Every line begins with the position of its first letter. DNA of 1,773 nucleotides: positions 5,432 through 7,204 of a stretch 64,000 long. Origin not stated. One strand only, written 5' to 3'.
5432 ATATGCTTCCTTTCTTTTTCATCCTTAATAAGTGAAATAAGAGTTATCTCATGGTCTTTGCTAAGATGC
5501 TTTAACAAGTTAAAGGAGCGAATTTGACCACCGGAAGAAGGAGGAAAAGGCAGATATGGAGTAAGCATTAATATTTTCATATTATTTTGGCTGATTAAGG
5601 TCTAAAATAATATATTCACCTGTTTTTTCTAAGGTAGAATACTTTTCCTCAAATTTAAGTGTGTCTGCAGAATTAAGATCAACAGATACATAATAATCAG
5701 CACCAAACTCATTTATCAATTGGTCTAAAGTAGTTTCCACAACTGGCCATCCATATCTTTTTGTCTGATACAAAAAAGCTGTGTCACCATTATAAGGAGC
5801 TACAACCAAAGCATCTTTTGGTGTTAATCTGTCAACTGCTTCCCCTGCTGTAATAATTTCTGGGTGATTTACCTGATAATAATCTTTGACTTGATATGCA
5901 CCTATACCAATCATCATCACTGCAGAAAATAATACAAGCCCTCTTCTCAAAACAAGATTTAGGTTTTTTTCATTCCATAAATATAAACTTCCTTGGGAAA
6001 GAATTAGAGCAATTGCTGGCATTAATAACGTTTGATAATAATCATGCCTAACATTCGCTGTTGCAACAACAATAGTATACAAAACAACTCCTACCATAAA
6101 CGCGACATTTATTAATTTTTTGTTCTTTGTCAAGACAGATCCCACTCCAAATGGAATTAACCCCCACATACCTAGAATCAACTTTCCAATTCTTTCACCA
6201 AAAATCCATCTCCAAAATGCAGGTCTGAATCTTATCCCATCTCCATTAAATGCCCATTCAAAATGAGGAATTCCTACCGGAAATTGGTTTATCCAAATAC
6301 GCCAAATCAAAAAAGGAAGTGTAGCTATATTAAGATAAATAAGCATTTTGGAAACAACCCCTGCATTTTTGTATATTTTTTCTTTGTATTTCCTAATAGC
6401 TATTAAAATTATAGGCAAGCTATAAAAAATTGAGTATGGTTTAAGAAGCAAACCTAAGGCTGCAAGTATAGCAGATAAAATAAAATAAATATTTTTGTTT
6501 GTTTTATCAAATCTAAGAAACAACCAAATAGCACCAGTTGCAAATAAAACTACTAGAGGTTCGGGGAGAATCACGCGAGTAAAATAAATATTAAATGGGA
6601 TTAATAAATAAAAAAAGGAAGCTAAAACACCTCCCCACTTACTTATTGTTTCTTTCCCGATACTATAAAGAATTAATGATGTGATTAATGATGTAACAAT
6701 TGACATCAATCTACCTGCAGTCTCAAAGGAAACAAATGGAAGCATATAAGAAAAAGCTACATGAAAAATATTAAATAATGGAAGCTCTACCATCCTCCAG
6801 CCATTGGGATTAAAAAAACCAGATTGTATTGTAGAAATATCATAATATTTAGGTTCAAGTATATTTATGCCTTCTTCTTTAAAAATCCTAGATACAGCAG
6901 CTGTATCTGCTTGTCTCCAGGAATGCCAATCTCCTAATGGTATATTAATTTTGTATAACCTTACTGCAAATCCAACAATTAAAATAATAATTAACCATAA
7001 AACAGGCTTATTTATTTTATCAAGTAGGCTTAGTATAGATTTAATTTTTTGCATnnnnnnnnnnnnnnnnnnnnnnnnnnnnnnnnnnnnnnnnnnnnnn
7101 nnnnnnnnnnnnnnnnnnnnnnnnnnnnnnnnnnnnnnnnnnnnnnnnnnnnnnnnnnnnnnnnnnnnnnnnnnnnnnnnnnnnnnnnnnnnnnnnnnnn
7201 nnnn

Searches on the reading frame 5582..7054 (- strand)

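Call 45: search_protein_families(library=pfam, proteins=[window:5582-7054:-], max_evalue=0.1)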
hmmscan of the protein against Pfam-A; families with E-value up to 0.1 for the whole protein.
window:5582-7054:- (490 aa): 3 families
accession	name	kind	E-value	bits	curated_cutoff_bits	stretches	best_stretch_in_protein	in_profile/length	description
PF13231.12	PMT_2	-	5.5e-15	56.4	26.1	1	110-251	20-160/160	Dolichyl-phosphate-mannose-protein mannosyltransferase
PF02366.24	PMT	-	1.6e-06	28.3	22.7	1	111-256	82-235/245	Dolichyl-phosphate-mannose-protein mannosyltransferase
PF04188.19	Mannosyl_trans2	-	0.0019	18.1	22.4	1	114-252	115-252/443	Mannosyltransferase (PIG-V)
